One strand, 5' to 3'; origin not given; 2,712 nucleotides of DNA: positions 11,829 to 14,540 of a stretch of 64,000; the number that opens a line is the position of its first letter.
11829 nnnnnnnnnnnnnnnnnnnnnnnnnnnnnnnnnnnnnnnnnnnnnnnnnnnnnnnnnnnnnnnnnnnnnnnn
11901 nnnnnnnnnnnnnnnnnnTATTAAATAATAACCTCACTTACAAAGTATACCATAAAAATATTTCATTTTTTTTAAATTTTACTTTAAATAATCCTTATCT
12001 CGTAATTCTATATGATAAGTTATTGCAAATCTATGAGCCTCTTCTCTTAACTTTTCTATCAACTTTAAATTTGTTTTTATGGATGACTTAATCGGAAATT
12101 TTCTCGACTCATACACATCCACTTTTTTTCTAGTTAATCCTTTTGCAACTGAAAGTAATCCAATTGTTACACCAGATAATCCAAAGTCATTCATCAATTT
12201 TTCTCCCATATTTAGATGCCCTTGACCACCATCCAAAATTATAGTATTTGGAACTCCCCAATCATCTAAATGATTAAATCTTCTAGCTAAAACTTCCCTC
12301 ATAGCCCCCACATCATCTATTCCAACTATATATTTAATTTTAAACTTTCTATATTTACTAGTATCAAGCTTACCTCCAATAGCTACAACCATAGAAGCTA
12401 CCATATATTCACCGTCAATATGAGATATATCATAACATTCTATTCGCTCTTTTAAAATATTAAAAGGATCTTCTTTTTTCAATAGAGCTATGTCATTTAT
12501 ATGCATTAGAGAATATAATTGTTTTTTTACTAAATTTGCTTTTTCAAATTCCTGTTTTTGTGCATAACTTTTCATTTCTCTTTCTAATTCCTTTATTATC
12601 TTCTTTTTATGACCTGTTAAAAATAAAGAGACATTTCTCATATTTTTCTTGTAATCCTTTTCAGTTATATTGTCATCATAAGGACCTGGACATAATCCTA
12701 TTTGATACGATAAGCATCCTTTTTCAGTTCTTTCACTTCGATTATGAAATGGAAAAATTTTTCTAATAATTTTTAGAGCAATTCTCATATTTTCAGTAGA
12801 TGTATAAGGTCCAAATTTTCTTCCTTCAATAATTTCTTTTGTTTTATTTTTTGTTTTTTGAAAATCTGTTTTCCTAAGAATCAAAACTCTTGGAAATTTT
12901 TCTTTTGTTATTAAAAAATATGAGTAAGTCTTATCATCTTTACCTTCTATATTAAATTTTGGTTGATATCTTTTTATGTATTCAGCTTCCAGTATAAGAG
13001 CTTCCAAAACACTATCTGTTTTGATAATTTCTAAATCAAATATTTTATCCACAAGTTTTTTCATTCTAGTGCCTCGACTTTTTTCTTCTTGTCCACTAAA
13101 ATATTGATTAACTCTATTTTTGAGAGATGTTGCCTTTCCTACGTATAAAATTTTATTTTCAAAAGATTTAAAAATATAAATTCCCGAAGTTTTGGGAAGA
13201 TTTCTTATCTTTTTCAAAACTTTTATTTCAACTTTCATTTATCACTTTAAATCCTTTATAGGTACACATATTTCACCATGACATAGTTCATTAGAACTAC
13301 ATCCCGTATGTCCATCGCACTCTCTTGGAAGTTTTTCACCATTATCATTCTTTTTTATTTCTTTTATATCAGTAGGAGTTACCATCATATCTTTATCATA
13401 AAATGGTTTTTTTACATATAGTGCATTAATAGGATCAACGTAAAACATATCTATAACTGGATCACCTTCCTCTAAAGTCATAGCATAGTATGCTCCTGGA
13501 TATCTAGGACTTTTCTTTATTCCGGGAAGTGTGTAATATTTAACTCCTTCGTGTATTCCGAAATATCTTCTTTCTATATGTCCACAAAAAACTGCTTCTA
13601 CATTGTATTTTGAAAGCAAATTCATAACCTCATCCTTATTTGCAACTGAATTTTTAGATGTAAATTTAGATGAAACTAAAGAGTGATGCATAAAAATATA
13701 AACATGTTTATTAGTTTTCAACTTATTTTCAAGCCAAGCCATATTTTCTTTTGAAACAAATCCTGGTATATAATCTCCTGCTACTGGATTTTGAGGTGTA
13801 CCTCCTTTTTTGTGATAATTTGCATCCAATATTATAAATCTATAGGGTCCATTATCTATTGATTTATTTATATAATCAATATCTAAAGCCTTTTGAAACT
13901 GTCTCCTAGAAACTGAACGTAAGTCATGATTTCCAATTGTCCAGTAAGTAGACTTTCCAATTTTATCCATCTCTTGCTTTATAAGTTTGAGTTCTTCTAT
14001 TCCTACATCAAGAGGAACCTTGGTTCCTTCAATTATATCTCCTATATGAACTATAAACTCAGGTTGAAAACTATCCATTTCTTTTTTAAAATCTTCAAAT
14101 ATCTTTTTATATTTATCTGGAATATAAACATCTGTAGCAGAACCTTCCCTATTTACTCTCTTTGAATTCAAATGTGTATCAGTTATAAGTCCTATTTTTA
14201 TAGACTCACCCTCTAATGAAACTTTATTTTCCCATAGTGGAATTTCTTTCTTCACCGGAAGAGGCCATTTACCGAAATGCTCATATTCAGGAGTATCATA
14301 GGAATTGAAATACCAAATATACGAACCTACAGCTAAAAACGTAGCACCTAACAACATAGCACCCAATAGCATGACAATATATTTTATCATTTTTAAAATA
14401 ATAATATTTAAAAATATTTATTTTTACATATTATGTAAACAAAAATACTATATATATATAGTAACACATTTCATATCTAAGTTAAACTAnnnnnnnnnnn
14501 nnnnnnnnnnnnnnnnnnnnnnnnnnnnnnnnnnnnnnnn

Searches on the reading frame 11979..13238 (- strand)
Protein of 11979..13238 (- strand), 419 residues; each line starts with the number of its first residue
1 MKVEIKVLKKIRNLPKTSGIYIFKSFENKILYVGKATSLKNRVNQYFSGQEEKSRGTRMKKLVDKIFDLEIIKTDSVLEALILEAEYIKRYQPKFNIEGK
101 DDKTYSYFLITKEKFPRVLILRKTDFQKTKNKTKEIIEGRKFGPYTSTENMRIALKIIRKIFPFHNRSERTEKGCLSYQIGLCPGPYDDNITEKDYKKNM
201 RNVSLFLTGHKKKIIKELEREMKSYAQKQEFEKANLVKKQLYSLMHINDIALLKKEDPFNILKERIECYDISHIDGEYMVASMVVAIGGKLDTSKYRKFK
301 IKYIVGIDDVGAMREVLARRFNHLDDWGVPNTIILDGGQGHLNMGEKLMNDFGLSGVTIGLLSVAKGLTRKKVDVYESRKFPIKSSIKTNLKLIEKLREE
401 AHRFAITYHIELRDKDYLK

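Call 3: search_protein_families(library=pfam, proteins=[window:11979-13238:-], max_evalue=0.01)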
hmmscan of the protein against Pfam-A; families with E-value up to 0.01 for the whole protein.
window:11979-13238:- (419 aa): 3 families
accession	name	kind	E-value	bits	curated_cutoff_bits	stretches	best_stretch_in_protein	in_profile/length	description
PF08459.17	UvrC_RNaseH_dom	-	3.5e-38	131.4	22.3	1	263-406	10-159/159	UvrC RNAse H endonuclease domain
PF01541.30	GIY-YIG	-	2.3e-11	44.3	22.6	1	19-96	3-78/78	GIY-YIG catalytic domain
PF02151.25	UVR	-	9.1e-05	22.5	21.5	1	212-240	1-29/36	UvrB/uvrC motif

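Call 4: search_protein_families(library=ncbifam, proteins=[window:11979-13238:-], max_evalue=0.01)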
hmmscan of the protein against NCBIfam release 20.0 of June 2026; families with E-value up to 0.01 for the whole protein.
window:11979-13238:- (419 aa): 15 families
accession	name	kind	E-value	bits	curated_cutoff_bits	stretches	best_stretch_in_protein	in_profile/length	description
TIGR00194.1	uvrC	equivalog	7.4e-98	328.7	285.45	2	9-254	3-235/574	excinuclease ABC subunit UvrC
NF011261.0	PRK14667.1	equivalog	1.1e-74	252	818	2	7-247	6-233/567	excinuclease ABC subunit C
NF001824.0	PRK00558.1-5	equivalog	1.4e-70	238.5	451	3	12-246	12-242/652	excinuclease ABC subunit UvrC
NF011263.0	PRK14669.1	equivalog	1.5e-70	238.5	1108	2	8-247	4-237/624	excinuclease ABC subunit C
NF011262.0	PRK14668.1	equivalog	3.6e-65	220.4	544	2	7-243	6-229/577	excinuclease ABC subunit C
NF011264.0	PRK14670.1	equivalog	1.2e-57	195.6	1021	2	6-260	7-247/602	excinuclease ABC subunit C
NF011266.0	PRK14672.1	equivalog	2.9e-54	184.6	1504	2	13-254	17-246/691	excinuclease ABC subunit C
NF011260.0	PRK14666.1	equivalog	3.8e-52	177.9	649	2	11-244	6-232/698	excinuclease ABC subunit C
NF005906.0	PRK07883.1-4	equivalog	4.5e-44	150.7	495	1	11-249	209-438/563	DEDD exonuclease domain-containing protein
NF005907.0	PRK07883.1-5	equivalog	3.2e-34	118.3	454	1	13-246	226-453/584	DEDD exonuclease domain-containing protein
NF005905.0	PRK07883.1-3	equivalog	3.8e-32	111.6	508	1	11-247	220-446/581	DEDD exonuclease domain-containing protein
NF005904.0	PRK07883.1-2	equivalog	4.2e-23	81.5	969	1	12-244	227-452/584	DEDD exonuclease domain-containing protein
NF005903.0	PRK07883.1-1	equivalog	3.5e-19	68.7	1038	1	13-240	244-460/642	DEDD exonuclease domain-containing protein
NF007833.0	PRK10545.1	equivalog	5e-10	39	367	1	10-130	27-140/289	excinuclease Cho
TIGR01453.1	grpIintron_endo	subfamily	0.00024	21.2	56.05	1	18-219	2-202/215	group I intron endonuclease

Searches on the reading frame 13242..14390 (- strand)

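Call 3: search_protein_families(library=pfam, proteins=[window:13242-14390:-], max_evalue=0.01)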
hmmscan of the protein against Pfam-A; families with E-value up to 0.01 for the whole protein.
window:13242-14390:- (382 aa): 2 families
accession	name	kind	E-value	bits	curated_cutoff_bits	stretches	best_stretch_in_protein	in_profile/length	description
PF00149.33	Metallophos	-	2.5e-15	57.9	21.5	1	64-272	1-188/191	Calcineurin-like phosphoesterase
PF12850.12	Metallophos_2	-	0.0013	19.2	27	0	65-290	2-133/154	Calcineurin-like phosphoesterase superfamily domain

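Call 4: search_protein_families(library=ncbifam, proteins=[window:13242-14390:-], max_evalue=0.01)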
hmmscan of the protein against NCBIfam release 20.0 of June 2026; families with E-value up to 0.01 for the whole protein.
window:13242-14390:- (382 aa): 5 families
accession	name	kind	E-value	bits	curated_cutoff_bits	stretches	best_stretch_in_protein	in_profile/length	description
NF050112.1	PhdiestSpdARhizob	equivalog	2.1e-15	57.1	400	1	137-286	61-211/264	2', 3'cyclic nucleotide phosphodiesterase SpdA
NF008359.0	PRK11148.1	equivalog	1.5e-13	50.9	225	1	58-284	9-216/275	3',5'-cyclic-AMP phosphodiesterase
TIGR04123.1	P_estr_lig_assc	hypoth_equivalog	3.1e-05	23.5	150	1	68-184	25-132/207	ligase-associated DNA damage response endonuclease PdeM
TIGR03729.1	acc_ester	subfamily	4.3e-05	23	148.25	0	233-286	179-233/239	putative phosphoesterase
TIGR00040.1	yfcE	subfamily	0.00049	20.2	56.25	1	86-165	7-68/158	YfcE family phosphodiesterase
